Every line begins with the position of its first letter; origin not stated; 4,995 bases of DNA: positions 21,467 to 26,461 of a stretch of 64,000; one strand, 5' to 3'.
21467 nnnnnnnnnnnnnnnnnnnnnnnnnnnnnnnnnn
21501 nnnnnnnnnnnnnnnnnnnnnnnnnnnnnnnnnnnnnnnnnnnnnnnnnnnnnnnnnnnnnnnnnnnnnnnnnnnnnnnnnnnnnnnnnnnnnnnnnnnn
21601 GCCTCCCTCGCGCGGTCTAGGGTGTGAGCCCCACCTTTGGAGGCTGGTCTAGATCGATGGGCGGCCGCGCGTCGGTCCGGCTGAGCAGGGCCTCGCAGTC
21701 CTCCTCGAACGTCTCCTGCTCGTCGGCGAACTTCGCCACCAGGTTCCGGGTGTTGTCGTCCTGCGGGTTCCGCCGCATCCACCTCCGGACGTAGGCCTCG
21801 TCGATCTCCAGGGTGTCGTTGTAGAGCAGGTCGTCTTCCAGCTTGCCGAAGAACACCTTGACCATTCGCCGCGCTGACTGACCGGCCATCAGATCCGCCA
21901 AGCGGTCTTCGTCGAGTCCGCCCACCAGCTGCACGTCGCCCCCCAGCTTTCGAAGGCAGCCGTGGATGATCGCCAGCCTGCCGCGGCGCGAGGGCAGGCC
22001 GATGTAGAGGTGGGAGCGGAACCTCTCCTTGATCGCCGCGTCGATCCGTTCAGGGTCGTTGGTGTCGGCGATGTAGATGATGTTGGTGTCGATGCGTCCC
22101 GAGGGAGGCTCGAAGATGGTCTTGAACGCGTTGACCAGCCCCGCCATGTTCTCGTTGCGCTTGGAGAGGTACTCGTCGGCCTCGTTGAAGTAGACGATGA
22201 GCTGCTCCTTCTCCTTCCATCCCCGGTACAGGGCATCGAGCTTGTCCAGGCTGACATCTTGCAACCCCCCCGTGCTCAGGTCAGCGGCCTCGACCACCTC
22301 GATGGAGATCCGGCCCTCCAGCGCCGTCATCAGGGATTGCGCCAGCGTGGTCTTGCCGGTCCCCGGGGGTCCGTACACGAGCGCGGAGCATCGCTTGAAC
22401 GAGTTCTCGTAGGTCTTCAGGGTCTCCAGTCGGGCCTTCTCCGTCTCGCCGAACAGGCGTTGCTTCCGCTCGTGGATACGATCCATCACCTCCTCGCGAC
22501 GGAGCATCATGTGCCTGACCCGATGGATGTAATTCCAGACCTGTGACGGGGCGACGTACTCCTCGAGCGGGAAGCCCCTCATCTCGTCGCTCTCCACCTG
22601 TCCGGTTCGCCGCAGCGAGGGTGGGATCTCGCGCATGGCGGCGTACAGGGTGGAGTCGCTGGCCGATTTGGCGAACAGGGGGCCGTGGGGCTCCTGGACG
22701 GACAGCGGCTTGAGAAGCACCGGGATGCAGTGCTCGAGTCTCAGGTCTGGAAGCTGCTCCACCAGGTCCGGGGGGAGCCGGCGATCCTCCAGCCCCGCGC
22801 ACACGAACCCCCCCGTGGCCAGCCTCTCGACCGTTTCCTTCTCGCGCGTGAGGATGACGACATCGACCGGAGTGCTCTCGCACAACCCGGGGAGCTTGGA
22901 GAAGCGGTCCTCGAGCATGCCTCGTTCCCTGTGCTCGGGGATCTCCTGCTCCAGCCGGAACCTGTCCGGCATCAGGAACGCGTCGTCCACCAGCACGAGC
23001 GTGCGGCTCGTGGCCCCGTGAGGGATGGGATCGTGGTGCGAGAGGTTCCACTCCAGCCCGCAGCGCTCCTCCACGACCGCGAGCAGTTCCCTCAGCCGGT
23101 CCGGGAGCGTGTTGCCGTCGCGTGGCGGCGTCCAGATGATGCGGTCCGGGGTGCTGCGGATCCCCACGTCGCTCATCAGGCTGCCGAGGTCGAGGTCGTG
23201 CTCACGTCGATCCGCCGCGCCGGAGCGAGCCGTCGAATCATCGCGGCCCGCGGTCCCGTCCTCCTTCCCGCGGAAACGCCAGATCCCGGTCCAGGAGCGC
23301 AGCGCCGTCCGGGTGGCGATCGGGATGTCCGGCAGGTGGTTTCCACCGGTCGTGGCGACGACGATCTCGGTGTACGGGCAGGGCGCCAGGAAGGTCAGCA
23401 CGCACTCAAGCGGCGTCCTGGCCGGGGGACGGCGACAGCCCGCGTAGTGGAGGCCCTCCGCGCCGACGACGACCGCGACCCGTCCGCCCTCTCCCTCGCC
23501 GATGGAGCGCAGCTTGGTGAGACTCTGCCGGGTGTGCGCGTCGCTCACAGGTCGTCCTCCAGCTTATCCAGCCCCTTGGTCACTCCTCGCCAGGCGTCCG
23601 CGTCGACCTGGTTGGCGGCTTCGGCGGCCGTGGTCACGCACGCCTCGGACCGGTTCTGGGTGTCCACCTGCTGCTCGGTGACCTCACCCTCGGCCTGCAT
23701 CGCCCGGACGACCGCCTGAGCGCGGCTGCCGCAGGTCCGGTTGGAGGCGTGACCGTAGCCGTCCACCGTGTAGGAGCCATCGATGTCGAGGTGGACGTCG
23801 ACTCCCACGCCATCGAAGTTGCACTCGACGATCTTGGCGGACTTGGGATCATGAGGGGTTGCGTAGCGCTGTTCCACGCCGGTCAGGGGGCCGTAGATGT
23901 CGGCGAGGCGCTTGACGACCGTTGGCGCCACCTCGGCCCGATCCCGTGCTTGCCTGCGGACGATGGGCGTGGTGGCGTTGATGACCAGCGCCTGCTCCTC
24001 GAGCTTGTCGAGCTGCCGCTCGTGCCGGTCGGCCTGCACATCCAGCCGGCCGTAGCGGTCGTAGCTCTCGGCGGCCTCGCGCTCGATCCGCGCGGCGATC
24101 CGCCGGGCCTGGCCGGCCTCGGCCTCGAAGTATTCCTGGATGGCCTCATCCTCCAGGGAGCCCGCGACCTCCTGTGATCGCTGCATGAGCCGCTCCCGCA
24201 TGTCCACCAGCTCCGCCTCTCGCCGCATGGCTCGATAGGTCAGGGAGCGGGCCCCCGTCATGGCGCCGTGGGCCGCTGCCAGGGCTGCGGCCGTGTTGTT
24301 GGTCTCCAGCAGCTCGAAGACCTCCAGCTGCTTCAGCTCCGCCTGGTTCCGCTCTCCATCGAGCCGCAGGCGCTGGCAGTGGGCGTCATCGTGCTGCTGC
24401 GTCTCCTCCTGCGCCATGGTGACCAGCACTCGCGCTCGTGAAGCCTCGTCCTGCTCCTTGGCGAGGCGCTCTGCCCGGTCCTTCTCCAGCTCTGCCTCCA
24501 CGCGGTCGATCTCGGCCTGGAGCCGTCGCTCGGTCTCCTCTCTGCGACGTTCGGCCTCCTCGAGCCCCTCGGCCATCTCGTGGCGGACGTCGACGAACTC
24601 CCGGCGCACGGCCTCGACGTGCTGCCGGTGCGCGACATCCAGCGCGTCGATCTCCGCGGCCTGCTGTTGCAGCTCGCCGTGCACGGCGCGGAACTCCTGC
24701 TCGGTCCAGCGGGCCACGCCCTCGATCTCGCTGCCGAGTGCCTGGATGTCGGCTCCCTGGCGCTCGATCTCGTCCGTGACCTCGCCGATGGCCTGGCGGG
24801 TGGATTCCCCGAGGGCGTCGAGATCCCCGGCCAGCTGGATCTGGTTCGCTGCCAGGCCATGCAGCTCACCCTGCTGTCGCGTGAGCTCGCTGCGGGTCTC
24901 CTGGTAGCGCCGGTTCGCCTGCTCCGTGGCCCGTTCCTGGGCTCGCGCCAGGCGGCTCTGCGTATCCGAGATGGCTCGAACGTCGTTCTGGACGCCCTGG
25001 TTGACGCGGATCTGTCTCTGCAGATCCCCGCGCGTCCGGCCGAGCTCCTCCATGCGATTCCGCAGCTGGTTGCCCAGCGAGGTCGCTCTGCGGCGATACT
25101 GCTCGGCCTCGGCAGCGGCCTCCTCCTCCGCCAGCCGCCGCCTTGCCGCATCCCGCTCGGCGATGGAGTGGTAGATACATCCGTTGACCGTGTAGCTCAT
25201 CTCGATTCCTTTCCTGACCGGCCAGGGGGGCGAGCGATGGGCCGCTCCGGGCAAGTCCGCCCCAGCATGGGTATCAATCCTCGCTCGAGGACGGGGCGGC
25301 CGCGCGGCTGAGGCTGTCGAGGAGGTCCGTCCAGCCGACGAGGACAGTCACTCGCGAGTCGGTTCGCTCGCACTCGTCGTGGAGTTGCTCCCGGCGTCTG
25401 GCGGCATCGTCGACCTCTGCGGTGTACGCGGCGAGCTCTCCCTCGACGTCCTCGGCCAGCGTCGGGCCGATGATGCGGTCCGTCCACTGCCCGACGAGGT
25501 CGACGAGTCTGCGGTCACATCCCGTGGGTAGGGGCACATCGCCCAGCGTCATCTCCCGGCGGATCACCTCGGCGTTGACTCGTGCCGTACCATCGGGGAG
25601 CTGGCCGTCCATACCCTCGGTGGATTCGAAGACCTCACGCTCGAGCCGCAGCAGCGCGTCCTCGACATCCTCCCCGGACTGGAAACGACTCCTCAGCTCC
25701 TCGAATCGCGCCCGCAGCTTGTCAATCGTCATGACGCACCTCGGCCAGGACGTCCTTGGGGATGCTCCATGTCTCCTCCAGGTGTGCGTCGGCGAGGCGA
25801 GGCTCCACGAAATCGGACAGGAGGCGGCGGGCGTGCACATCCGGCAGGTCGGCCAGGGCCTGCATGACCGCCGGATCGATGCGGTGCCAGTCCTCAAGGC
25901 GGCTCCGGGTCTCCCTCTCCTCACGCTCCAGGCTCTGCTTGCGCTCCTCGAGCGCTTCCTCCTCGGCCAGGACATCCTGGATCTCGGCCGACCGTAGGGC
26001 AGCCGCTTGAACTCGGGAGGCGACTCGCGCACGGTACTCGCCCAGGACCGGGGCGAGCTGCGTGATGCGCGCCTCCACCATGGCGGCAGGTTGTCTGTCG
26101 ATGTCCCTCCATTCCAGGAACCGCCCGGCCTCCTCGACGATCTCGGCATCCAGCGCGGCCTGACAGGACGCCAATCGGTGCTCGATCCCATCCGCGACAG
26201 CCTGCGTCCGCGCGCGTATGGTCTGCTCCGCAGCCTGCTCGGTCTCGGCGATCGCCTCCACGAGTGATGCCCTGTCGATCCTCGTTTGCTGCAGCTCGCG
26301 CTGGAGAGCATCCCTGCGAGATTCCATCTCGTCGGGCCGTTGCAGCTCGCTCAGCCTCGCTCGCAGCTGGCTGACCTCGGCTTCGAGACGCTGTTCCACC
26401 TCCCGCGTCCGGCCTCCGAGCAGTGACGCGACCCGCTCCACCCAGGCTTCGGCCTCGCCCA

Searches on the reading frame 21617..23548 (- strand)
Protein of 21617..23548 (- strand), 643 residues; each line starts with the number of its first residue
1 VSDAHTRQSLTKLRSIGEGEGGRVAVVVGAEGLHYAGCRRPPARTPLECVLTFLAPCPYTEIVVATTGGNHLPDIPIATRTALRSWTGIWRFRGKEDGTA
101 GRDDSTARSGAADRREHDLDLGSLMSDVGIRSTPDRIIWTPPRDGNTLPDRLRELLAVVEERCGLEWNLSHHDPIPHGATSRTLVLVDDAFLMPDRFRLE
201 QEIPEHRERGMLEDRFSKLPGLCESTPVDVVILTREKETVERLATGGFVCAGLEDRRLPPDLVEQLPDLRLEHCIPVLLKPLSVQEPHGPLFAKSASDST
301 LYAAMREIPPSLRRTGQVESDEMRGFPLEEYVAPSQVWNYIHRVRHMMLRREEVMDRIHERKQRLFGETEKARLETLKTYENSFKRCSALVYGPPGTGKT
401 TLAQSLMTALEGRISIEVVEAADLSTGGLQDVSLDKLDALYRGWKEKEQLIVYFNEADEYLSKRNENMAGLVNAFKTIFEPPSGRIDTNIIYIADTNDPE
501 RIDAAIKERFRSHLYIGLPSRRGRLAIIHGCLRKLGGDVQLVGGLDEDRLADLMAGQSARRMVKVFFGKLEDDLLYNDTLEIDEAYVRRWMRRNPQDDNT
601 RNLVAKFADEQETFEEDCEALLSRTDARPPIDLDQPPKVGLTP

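Call 5: search_protein_families(library=pfam, proteins=[window:21617-23548:-], max_evalue=0.1)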
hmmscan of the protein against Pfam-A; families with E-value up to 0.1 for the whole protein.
window:21617-23548:- (643 aa): 24 families
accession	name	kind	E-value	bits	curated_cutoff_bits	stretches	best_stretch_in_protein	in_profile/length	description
PF00004.35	AAA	-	7.9e-18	65.6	21.2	1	390-517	2-130/131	ATPase family associated with various cellular activities (AAA)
PF13191.12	AAA_16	-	4.2e-06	27.8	32.6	1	387-421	25-63/167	AAA ATPase domain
PF13401.12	AAA_22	-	0.00017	22.4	27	1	389-425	8-45/130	AAA domain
PF07728.20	AAA_5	-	0.0007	20.1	22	1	390-420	3-33/139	AAA domain (dynein-related subfamily)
PF20720.3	nSTAND3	-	0.00081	19.6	27.2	1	389-454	20-71/155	Novel STAND NTPase 3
PF13238.12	AAA_18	-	0.0013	19.6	29.4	1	390-431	2-28/128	AAA domain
PF00910.28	RNA_helicase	-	0.0016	19.4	21.5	1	390-415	2-27/105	RNA helicase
PF13479.12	AAA_24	-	0.0029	17.9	27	1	388-412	4-23/195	AAA domain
PF00519.23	PPV_E1_C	-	0.0038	16.8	26.5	1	378-418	110-151/289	Papillomavirus helicase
PF13671.12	AAA_33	-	0.0041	17.9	27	1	390-411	3-24/143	AAA domain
PF13481.12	AAA_25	-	0.0053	16.8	27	1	388-409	35-56/195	AAA domain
PF01078.27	Mg_chelatase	-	0.0098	15.7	20.3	1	390-423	26-59/207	Magnesium chelatase, subunit ChlI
PF05729.18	NACHT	-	0.01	16.1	26.7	1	390-411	4-25/167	NACHT domain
PF12775.13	AAA_7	-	0.011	15.8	25.8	1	386-412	33-60/181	P-loop containing dynein motor region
PF05496.18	RuvB_N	-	0.016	15.4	27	1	389-416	36-63/159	Holliday junction DNA helicase RuvB P-loop domain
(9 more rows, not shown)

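Call 10: search_protein_families(library=padloc, proteins=[window:21617-23548:-], max_evalue=0.1)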
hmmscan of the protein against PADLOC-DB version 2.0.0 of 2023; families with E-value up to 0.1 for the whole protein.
window:21617-23548:- (643 aa): 16 families
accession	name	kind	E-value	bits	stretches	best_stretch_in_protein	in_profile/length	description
PDLC02196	IetA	-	4.1e-12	44.2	2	487-596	220-325/374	-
PDLC00915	TRIP13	-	1.1e-09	36.2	2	488-567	180-263/302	TRIP13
PDLC02195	IetA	-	3.8e-09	34.3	2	374-410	126-161/395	-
PDLC04232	IetA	-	1.9e-08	32.1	1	369-558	100-281/330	-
PDLC04140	mad8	-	2.1e-05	22.2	1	384-426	25-67/314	mads_8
PDLC04231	IetA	-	9.9e-05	20.3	1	373-517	105-245/262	-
PDLC03924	MkoC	-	0.0003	17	1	390-407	270-287/1136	-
PDLC03920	MkoA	-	0.0005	16.4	1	364-408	615-653/1112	-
PDLC03860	LmuB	-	0.0044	13.6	1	379-410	19-50/565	-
PDLC05079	PDC-S73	-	0.016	12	1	351-408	161-213/752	-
PDLC03838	DolB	-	0.021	12.1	1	382-414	162-194/375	-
PDLC05035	PDC-S53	-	0.034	10.2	1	380-408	507-532/900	-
PDLC02756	PbeC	-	0.038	11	1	363-418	11-63/643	PbeC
PDLC05065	PDC-S68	-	0.047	9.4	1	365-409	599-643/1221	-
PDLC00914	TRIP13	-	0.049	11.1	0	392-536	77-235/302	TRIP13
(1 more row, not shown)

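Call 40: search_protein_families(library=ncbifam, proteins=[window:21617-23548:-], max_evalue=0.01)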
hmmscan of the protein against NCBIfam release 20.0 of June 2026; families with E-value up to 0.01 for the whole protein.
window:21617-23548:- (643 aa): 22 families
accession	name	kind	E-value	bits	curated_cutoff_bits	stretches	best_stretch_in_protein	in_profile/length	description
NF041006.2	cell_div_CdvC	equivalog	3e-11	42.8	650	1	389-560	137-309/370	cell division protein CdvC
TIGR01243.1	CDC48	subfamily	2.4e-09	36.1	802.65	1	389-556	215-379/733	CDC48 family AAA ATPase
NF042959.1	IteA_antiphage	equivalog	6.4e-09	35.4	510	1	487-579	223-310/367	anti-phage ATPase IteA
TIGR01242.2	TIGR01242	subfamily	1.6e-06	27.4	500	1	390-541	152-309/362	proteasome-activating nucleotidase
NF008004.0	PRK10733.1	equivalog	6.5e-06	24.4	1008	1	389-535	188-338/644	ATP-dependent zinc metalloprotease FtsH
TIGR01241.2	FtsH_fam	equivalog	1.7e-05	23.8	600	1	389-534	198-347/598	ATP-dependent zinc metalloprotease FtsH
NF003069.1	PRK03992.1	subfamily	2.7e-05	23.5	500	1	390-535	169-318/379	proteasome-activating nucleotidase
NF047747.1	PrtsmActNtasePan2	equivalog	0.00013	21.4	700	1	388-558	187-357/397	proteasome-activating nucleotidase Pan2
TIGR01447.1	recD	equivalog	0.00018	20.2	310.15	1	341-411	117-188/597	exodeoxyribonuclease V subunit alpha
NF003229.0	PRK04195.1-5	equivalog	0.00061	18.6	280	1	378-459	34-114/413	replication factor C large subunit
TIGR02928.1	TIGR02928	subfamily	0.0017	17.3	181.3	1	348-414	7-68/366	orc1/cdc6 family replication initiation protein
TIGR00635.1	ruvB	equivalog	0.0021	17.2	299.05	1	389-423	33-65/305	Holliday junction branch migration DNA helicase RuvB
NF038214.1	IS21_help_AAA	equivalog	0.0023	17.7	200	1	368-427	72-132/232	IS21-like element helper ATPase IstB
NF009881.0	PRK13341.1-2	equivalog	0.0025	15.7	651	1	388-410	54-76/736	AAA family ATPase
NF047748.1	PrtsmActNtasePan1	equivalog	0.0049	15.9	750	0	389-530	185-330/405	proteasome-activating nucleotidase Pan1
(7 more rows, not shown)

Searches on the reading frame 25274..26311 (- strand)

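Call 5: search_protein_families(library=pfam, proteins=[window:25274-26311:-], max_evalue=0.1)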
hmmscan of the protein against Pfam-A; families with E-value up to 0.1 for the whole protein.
window:25274-26311:- (345 aa): 0 families

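Call 10: search_protein_families(library=padloc, proteins=[window:25274-26311:-], max_evalue=0.1)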
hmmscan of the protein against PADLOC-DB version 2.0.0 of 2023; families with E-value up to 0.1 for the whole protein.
window:25274-26311:- (345 aa): 1 family
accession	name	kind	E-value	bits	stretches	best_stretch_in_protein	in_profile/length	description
PDLC03853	LmuA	-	0.017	11.9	0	290-339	255-306/655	-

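Call 40: search_protein_families(library=ncbifam, proteins=[window:25274-26311:-], max_evalue=0.01)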
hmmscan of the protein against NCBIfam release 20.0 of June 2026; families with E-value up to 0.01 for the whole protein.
window:25274-26311:- (345 aa): 0 families
